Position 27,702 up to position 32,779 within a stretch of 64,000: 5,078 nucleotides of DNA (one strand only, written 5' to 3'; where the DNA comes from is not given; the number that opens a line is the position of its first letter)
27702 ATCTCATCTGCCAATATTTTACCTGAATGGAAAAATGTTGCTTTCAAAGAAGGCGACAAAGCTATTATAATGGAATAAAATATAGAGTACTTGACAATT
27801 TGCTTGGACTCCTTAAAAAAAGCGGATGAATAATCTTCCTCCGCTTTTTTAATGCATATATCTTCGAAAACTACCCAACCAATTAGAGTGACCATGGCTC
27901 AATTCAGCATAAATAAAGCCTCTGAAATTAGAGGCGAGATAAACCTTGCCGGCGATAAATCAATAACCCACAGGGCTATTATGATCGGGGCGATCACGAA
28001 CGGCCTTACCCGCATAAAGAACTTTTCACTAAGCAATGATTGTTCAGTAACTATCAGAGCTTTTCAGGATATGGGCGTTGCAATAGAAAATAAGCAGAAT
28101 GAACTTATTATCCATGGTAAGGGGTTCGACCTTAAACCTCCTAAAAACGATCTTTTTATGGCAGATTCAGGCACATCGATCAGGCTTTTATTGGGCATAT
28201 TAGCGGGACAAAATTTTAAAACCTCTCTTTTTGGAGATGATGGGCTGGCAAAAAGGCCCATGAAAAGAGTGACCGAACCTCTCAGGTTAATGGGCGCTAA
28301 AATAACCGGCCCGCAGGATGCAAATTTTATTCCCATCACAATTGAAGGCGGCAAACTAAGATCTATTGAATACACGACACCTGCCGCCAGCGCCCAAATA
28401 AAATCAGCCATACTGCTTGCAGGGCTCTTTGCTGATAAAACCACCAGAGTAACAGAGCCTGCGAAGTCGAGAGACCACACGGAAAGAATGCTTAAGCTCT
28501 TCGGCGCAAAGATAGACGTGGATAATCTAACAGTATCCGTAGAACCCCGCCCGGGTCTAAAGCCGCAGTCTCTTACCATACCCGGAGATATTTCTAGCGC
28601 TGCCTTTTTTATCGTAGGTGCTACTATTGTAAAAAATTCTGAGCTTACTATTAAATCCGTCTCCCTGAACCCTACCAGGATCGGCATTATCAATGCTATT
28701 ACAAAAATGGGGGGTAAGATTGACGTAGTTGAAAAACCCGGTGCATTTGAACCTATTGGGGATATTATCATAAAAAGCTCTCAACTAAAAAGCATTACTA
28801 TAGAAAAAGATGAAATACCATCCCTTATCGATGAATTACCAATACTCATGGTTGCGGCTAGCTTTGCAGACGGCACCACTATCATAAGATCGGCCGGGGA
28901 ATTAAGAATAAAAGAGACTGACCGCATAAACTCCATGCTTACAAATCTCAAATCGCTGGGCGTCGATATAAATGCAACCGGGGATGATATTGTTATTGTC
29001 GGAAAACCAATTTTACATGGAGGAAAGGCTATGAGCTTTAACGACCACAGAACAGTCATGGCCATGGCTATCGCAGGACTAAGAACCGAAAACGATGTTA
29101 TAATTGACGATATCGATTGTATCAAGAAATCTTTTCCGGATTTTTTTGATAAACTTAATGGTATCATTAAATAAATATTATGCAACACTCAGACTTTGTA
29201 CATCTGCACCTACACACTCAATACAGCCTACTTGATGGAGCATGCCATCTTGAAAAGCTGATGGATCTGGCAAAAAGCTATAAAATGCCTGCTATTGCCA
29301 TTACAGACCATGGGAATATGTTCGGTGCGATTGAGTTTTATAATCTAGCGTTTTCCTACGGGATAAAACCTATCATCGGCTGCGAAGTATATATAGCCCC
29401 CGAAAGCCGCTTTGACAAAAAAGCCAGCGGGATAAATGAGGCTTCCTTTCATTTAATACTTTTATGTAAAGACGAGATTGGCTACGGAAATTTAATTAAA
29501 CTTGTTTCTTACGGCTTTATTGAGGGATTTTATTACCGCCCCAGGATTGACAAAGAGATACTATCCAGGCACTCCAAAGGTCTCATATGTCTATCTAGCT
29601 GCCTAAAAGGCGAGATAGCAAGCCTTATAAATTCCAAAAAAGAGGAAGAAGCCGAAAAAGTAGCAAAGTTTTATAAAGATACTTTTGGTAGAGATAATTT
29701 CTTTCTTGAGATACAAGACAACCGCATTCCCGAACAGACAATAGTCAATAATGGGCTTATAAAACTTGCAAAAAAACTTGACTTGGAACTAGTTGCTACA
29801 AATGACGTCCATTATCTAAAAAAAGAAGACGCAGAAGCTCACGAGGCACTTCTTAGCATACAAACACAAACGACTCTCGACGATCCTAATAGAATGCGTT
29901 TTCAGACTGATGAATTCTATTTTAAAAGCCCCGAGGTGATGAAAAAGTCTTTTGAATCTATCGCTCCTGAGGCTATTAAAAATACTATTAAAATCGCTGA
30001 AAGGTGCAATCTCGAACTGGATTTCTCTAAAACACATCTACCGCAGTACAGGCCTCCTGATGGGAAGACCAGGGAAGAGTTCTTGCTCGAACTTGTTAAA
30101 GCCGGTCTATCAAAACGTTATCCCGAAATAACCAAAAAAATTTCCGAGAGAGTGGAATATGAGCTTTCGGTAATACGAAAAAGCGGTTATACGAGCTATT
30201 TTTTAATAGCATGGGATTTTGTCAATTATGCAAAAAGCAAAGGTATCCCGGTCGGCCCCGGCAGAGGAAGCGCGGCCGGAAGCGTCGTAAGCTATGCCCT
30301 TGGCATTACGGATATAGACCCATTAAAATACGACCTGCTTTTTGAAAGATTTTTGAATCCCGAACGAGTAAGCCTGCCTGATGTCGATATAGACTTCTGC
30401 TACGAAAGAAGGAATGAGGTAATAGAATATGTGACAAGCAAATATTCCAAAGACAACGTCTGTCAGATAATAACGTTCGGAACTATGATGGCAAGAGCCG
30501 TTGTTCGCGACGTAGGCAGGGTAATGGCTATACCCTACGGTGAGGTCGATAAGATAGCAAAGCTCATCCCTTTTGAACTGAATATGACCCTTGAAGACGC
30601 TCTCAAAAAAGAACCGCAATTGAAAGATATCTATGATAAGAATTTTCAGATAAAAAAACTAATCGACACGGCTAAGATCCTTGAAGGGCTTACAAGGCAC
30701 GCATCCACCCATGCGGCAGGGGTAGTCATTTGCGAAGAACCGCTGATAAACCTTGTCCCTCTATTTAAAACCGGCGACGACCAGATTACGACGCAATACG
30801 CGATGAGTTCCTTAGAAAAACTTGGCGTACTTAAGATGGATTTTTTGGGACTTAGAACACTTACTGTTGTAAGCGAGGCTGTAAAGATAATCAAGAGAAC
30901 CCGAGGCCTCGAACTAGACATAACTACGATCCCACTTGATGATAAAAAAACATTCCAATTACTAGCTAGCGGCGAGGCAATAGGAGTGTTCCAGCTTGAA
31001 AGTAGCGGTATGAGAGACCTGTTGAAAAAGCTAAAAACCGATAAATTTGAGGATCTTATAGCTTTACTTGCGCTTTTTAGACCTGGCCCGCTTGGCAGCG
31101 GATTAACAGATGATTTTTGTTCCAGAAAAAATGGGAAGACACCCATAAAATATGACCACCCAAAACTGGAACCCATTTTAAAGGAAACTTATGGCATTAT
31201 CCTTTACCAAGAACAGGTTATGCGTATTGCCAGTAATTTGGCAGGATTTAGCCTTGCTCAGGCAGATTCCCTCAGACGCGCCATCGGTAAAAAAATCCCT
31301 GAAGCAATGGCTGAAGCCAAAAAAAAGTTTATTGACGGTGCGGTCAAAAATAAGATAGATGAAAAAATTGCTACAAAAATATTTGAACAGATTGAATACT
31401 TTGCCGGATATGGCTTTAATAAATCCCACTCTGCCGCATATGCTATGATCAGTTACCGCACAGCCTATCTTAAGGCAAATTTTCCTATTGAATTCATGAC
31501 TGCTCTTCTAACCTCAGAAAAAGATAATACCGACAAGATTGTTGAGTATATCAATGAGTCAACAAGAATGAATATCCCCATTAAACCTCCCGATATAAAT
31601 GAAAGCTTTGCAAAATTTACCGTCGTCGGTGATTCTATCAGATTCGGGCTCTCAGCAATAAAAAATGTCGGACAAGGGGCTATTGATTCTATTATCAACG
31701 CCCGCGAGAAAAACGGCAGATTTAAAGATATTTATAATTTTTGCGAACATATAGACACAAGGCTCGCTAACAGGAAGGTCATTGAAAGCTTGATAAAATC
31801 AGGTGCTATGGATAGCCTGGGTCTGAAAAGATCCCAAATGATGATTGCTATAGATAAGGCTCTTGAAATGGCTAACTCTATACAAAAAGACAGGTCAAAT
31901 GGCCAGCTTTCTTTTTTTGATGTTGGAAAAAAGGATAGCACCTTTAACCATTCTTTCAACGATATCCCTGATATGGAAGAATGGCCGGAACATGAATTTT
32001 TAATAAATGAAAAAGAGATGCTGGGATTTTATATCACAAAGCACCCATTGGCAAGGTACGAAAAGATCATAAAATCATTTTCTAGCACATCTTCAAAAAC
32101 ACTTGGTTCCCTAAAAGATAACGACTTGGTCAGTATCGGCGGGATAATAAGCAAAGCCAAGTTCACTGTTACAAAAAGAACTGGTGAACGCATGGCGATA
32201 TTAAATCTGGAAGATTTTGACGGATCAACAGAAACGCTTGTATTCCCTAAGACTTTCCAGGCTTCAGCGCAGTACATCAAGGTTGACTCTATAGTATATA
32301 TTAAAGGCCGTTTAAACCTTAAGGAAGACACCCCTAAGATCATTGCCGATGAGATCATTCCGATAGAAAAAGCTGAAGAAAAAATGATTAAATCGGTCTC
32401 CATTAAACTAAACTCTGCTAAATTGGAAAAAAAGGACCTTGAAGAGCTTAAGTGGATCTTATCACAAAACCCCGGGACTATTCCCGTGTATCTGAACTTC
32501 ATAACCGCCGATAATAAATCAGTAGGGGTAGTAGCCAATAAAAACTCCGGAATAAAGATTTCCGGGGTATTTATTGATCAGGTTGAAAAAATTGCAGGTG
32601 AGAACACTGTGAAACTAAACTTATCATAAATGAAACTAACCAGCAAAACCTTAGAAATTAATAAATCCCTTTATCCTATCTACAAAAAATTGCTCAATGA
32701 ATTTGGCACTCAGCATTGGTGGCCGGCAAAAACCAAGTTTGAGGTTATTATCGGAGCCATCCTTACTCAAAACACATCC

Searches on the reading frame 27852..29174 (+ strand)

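Call 17: search_protein_families(library=pfam, proteins=[window:27852-29174:+], max_evalue=0.0001)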
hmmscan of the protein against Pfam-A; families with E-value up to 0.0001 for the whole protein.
window:27852-29174:+ (440 aa): 1 family
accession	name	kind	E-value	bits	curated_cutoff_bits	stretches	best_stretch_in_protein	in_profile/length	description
PF00275.25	EPSP_synthase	-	4.1e-111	372.1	22.8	1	21-435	2-417/417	EPSP synthase (3-phosphoshikimate 1-carboxyvinyltransferase)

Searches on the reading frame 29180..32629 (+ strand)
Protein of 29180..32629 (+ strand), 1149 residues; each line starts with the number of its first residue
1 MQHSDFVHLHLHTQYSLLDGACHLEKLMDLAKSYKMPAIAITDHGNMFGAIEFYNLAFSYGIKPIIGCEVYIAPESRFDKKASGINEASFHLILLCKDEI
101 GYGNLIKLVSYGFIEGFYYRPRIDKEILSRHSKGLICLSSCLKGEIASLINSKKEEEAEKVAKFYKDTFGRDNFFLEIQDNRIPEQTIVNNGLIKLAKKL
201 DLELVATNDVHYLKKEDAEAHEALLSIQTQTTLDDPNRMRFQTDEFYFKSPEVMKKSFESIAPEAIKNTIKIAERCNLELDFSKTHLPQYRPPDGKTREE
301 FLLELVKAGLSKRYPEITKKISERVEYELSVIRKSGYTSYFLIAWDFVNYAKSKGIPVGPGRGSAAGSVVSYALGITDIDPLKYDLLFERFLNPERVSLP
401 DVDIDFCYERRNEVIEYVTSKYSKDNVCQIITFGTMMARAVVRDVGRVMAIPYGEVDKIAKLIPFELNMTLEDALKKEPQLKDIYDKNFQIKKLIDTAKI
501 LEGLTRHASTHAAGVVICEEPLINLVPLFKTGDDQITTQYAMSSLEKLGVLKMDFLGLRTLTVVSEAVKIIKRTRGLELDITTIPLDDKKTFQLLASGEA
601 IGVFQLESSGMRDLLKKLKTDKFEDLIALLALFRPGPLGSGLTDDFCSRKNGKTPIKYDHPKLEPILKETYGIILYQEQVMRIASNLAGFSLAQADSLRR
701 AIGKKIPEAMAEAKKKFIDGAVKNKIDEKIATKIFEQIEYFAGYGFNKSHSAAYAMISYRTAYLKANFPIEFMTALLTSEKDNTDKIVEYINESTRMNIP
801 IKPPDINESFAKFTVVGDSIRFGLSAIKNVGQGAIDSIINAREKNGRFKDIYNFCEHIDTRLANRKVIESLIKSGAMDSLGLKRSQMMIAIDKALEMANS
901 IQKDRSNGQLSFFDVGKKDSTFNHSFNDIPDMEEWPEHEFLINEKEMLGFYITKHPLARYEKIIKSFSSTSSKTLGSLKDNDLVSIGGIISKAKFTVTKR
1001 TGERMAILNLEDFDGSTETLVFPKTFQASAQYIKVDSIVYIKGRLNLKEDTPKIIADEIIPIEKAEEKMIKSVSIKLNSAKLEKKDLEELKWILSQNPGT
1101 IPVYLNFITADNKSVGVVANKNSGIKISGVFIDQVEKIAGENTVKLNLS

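Call 18: search_protein_families(library=pfam, proteins=[window:29180-32629:+], max_evalue=0.0001)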
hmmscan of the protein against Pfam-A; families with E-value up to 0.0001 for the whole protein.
window:29180-32629:+ (1149 aa): 5 families
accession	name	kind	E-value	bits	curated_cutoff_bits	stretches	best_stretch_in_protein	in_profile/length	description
PF07733.18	DNA_pol3_alpha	-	1.7e-105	352.7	23.9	1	301-557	2-260/260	Bacterial DNA polymerase III alpha NTPase domain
PF17657.6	DNA_pol3_finger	-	1.2e-65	220.3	22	1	560-724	1-165/166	Bacterial DNA polymerase III alpha subunit finger domain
PF02811.25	PHP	-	1.1e-58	198.6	26.4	1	8-180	1-163/164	PHP domain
PF14579.12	HHH_6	-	1.2e-30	106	25.6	1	799-887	2-90/90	Helix-hairpin-helix motif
PF01336.31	tRNA_anti-codon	-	3.5e-09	36.9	27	1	984-1062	1-75/75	OB-fold nucleic acid binding domain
